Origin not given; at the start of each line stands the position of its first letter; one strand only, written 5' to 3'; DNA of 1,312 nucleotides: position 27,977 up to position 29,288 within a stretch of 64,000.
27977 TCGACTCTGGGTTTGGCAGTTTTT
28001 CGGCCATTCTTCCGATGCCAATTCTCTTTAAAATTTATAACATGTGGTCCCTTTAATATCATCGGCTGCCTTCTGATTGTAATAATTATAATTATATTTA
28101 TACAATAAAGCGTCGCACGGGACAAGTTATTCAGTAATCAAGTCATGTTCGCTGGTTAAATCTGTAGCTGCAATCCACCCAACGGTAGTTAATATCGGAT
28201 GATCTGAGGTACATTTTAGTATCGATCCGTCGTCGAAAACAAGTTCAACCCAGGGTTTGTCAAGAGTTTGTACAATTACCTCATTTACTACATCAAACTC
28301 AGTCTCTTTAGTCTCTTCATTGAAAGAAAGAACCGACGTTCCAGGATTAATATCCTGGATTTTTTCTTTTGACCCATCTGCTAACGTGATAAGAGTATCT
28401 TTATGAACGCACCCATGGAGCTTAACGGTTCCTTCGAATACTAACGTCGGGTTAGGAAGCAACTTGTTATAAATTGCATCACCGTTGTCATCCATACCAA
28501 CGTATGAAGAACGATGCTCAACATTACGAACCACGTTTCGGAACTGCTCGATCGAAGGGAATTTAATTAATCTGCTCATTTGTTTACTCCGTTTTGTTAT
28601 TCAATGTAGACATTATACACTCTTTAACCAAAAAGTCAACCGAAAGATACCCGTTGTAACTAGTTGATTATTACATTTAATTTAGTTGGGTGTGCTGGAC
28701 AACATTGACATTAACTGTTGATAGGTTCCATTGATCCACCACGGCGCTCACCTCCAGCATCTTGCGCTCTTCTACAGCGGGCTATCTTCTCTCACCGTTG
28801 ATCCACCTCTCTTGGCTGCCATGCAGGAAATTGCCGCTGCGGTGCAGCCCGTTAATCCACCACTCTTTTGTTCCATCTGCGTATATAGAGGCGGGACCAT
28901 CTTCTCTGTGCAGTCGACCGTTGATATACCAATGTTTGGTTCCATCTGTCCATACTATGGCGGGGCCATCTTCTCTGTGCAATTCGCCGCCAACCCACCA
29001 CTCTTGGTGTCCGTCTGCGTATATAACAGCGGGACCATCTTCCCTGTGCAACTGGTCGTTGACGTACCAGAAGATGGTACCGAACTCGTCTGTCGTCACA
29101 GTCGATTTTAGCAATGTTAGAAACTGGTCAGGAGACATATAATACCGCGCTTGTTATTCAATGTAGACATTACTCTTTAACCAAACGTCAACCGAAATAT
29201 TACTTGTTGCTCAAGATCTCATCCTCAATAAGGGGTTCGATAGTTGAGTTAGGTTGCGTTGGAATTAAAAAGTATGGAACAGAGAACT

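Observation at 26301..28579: Rnl2-type RNA ligase interrupted inside catalytic motif I (KxHG|TN) by a putative split intein with a Vsr-like endonuclease gene in between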

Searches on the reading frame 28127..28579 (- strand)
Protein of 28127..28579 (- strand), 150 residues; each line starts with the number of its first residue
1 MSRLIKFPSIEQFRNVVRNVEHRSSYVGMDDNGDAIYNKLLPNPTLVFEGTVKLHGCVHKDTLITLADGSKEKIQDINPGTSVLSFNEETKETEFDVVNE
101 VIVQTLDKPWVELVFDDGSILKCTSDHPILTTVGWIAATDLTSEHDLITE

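Call 3: search_protein_families(library=pfam, proteins=[window:28127-28579:-], max_evalue=1)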
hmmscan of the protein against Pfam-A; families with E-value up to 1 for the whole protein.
window:28127-28579:- (150 aa): 5 families
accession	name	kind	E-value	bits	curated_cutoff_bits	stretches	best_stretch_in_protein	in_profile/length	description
PF14890.11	Intein_splicing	-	7.9e-07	29.4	35.8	1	64-145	1-90/155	Intein splicing domain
PF07591.16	PT-HINT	-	2.6e-05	24.9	27.7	1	64-149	2-89/137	Pretoxin HINT domain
PF14623.11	Vint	-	2.8e-05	24.4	27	1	56-145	1-80/166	Hint-domain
PF01079.26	Hint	-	6.6e-05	23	29.7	1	52-131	8-88/213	Hint module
PF05203.21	Hom_end_hint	-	0.099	13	32.1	1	57-85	1-29/228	Hom_end-associated Hint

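Call 4: search_protein_families(library=phrogs, proteins=[window:28127-28579:-], max_evalue=0.01)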
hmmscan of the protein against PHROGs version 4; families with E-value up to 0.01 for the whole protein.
window:28127-28579:- (150 aa): 4 families
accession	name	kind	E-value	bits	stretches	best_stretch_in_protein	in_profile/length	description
phrog_16259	-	DNA, RNA and nucleotide metabolism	4.1e-12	47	1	57-149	233-328/330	DNA helicase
phrog_15127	-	head and packaging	0.00021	20.9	1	75-143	234-302/602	head protein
phrog_13169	-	DNA, RNA and nucleotide metabolism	0.00037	20.5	1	89-148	395-461/463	DNA polymerase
phrog_21587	-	unknown function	0.00042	19.6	1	49-142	567-660/706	-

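Call 32: find_related_loci(query=A1, collection=viral_contigs, flank=3000)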
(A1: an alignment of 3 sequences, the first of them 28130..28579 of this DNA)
Query A1 (150 aa) in viral_contigs; peptide patterns used: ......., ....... (x = any residue, [..] = any of these).
90 stretches matched a pattern; 4 encode a relative of the query (tblastn E <= 1e-3); 4 distinct loci.
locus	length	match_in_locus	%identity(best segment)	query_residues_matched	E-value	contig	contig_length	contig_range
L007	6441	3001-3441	61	2-148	3e-58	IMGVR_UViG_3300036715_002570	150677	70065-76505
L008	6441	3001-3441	61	2-148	3e-58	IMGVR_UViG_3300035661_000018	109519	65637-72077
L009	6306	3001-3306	36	49-142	2e-11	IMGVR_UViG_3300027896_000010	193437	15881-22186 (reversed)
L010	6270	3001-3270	28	43-129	8e-7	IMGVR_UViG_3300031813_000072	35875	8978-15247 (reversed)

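Call 63: search_dna_similar(query=window:28127-28579:-, collection=phages, mode=protein, max_rows=30)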
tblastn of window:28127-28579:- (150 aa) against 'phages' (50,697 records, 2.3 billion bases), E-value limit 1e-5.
Records with a match: 40; places in all: 40; records where one place covers at least 80% of the query: 0.
Best place of each record, by identity: <60% 40.
By first word of the organism name: Campylobacter 10; Salmonella 9; Prevotella 4; Ralstonia 3; Caulobacter 2; Proteus 2; Escherichia 2; Cronobacter 2; Enterobacter 1; Leptolyngbya 1; and 4 more.
By host as written in the record: - 7; Campylobacter jejuni 4; Prevotella sp. 4; Caulobacter crescentus CB15 2; Salmonella Typhimurium ATCC 14028 2; Salmonella enterica 2; Proteus mirabilis 2; Cronobacter sakazakii 2; and 15 more.
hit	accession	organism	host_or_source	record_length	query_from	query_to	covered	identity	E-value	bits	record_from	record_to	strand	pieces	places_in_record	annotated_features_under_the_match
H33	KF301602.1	Caulobacter phage Cr30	Caulobacter crescentus CB15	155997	1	90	60%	44.9%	3e-15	77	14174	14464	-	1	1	RNA ligase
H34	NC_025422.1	Caulobacter phage Cr30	Caulobacter crescentus CB15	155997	1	90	60%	44.9%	3e-15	77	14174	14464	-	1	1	RNA ligase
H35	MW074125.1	Campylobacter phage CJLB-12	Campylobacter jejuni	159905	57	150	63%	39.2%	2e-8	57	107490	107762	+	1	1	hypothetical protein (x2)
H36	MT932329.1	Campylobacter phage F379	Campylobacter jejuni RM1221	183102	57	150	63%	39.2%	2e-8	57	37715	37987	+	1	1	putative ribonucleoside-diphosphate reductase subunit alpha | hypothetical protein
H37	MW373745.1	Campylobacter phage CJLB-13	Campylobacter jejuni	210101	57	150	63%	39.2%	2e-8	57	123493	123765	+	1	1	record has no annotation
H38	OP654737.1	Campylobacter phage vB_CjeM_WX1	Campylobacter jejuni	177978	57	150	63%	38.1%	4e-8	56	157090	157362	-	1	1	ribonucleotide reductase of class Ia (aerobic), alpha subunit | hypothetical protein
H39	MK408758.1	Campylobacter phage CP20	Campylobacter jejuni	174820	57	150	63%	38.1%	8e-8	56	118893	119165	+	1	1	ribonucleotide reductase of class Ia (aerobic), alpha subunit | hypothetical protein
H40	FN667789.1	Campylobacter phage CPt10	-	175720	57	150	63%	38.1%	8e-8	56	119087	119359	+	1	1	Probable phage ribonucleotide-diphosphate reductase alpha subunit ... | HMMPfam hit to PF02867, Ribonucleotide reductase large subunit, ... | hypothetical phage protein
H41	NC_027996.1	Campylobacter phage CPt10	-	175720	57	150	63%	38.1%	8e-8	56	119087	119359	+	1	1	note that in comparison to phage CP220 this gene has been disrupted ... | HMMPfam hit to PF02867, Ribonucleotide reductase large subunit, ... | hypothetical protein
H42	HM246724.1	Campylobacter phage vB_CcoM-IBB_35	-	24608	57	150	63%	38.1%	2e-7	54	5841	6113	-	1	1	similar to ribonucleotide-diphosphate reductase alpha subunit | intein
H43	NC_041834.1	Campylobacter phage vB_CcoM-IBB_35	-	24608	57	150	63%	38.1%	2e-7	54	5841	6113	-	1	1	similar to ribonucleotide-diphosphate reductase alpha subunit | intein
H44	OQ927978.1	Salmonella phage SEA1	Salmonella enterica subsp. enterica ...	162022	57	148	61%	38.9%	6e-12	67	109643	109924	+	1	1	uvsW_1: ATP-dependent DNA helicase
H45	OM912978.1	Salmonella phage CF-SP2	Salmonella enterica subsp. enterica ...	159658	57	148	61%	38.9%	3e-11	66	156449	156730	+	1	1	uvsW_1: ATP-dependent DNA helicase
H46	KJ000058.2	Salmonella phage STP4-a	Salmonella Typhimurium ATCC 14028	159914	57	148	61%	38.9%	3e-11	66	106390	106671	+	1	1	ATP-dependent DNA helicase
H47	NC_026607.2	Salmonella phage STP4-a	Salmonella Typhimurium ATCC 14028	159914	57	148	61%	38.9%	3e-11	66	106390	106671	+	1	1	DNA helicase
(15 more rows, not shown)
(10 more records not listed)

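Call 73: list_cluster_members(proteins=[P0001, P0121, window:28130-28579:-])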
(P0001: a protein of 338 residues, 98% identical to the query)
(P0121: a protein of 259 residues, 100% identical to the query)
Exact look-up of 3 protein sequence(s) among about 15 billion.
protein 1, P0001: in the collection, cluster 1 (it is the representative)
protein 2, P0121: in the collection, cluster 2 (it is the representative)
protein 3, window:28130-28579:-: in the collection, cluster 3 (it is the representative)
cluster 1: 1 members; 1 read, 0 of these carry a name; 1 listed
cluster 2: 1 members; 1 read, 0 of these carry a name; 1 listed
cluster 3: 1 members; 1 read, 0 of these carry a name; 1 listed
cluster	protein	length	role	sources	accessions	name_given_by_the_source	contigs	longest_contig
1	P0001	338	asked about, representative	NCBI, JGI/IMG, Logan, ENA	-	-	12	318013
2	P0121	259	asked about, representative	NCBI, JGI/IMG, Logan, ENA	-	-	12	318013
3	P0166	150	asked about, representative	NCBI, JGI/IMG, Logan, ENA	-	-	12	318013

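Call 90: search_protein_representatives(protein=window:28130-28579:-)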
Query: 150 residues. Proteins with E-value up to 0.001 (for the whole library): 2801; up to 1e-10: 244; up to 1e-30: 10. The best 150 are listed.
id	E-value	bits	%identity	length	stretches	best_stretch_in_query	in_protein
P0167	7.2e-53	194.6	59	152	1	4-150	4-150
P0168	5.3e-43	162.6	33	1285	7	56-138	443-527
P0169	4.3e-40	153.2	51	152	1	6-147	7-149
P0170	4.5e-38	146.6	51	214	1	6-148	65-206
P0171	1.0e-36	142.2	49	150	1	5-145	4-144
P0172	5.1e-36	140.0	43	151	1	6-148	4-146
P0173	4.0e-35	137.1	45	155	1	1-148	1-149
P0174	4.8e-35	136.8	46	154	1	2-147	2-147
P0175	9.6e-35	135.8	34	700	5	57-141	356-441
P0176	4.7e-32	127.1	41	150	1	1-149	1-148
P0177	3.4e-30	121.1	42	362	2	53-137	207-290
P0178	8.6e-29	116.5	52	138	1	4-132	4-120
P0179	2.3e-28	115.1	47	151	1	1-145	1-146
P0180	1.9e-26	108.9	44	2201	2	51-137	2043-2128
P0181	2.6e-26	108.5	53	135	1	45-147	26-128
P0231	3.7e-16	75.5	45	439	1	53-148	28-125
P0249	5.9e-15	71.7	50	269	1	51-149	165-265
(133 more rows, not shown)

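Call 93: search_protein_families(library=pfam, proteins=[L010:2440-3342:+, L010:5445-6065:+, L009:2926-4293:+, P0249, P0231, L010:3359-4282:+], max_evalue=0.01)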
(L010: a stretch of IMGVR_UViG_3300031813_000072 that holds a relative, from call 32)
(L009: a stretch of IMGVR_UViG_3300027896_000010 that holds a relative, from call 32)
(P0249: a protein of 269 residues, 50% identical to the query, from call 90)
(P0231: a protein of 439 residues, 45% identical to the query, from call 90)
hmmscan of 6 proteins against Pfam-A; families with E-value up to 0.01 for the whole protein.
L010:2440-3342:+ (300 aa): 3 families
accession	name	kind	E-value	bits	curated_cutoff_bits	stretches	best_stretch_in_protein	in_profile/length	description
PF21189.3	PHA02142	-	0.00014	22.7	27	1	12-109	2-92/92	PHA02142 OB-fold domain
PF14890.11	Intein_splicing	-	0.00042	20.6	35.8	1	218-299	11-94/155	Intein splicing domain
PF12971.12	NAGLU_N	-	0.0039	17.4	28.3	0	223-277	7-49/82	Alpha-N-acetylglucosaminidase (NAGLU) N-terminal domain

L010:5445-6065:+ (206 aa): 1 family
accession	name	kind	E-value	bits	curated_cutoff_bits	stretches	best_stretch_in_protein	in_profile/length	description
PF09414.15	RNA_ligase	-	1e-06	29.4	27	1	18-174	42-162/171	RNA ligase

L009:2926-4293:+ (455 aa): 4 families
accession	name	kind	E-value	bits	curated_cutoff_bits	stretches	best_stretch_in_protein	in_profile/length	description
PF14890.11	Intein_splicing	-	2e-09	37.9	35.8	1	41-180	1-155/155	Intein splicing domain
PF09414.15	RNA_ligase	-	4.6e-06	27.3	27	1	189-320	20-157/171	RNA ligase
PF07591.16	PT-HINT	-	0.00013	22.7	27.7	1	63-180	20-136/137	Pretoxin HINT domain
PF09511.15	RNA_lig_T4_1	-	0.0018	18.6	28.3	0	230-320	117-208/227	RNA ligase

P0249 (269 aa): 5 families
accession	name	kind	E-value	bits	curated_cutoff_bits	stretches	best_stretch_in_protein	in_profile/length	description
PF21189.3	PHA02142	-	2.5e-12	47.5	27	1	6-89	2-89/92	PHA02142 OB-fold domain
PF14890.11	Intein_splicing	-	2.6e-08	34.2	35.8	1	178-264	1-93/155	Intein splicing domain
PF01079.26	Hint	-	3.8e-06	27.1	29.7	1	166-243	8-85/213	Hint module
PF14623.11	Vint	-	0.0019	18.4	27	1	170-257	1-76/166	Hint-domain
PF07591.16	PT-HINT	-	0.0032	18.2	27.7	0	180-265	4-89/137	Pretoxin HINT domain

P0231 (439 aa): 7 families
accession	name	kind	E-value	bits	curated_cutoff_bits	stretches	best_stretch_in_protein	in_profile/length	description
PF14890.11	Intein_splicing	-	8.4e-11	42.4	35.8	2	40-121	2-89/155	Intein splicing domain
PF09414.15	RNA_ligase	-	5.7e-09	36.8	27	1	212-334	62-170/171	RNA ligase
PF01079.26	Hint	-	8.2e-09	35.8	29.7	1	28-116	9-96/213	Hint module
PF07591.16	PT-HINT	-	3.1e-07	31.2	27.7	1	39-166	2-136/137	Pretoxin HINT domain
PF14623.11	Vint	-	0.00023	21.5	27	1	31-120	1-78/166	Hint-domain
PF18043.6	T4_Rnl2_C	-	0.00062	20.5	27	1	366-425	15-81/82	T4 RNA ligase 2 C-terminal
PF08517.17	AXH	-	0.0035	18.3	33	1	37-113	5-87/116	Ataxin-1 and HBP1 module (AXH)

L010:3359-4282:+ (307 aa): 0 families

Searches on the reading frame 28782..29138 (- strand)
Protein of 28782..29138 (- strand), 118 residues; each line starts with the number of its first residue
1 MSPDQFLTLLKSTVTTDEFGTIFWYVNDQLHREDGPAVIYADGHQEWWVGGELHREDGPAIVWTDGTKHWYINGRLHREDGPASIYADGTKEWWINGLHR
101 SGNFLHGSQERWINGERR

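Call 79: search_protein_families(library=pfam, proteins=[window:28782-29138:-], max_evalue=0.001)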
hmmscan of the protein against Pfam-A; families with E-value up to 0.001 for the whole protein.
window:28782-29138:- (118 aa): 1 family
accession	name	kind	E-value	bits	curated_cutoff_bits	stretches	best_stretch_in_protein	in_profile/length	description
PF20530.3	DUF6745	-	2.4e-08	33.9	27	0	71-106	61-96/206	Domain of unknown function (DUF6745)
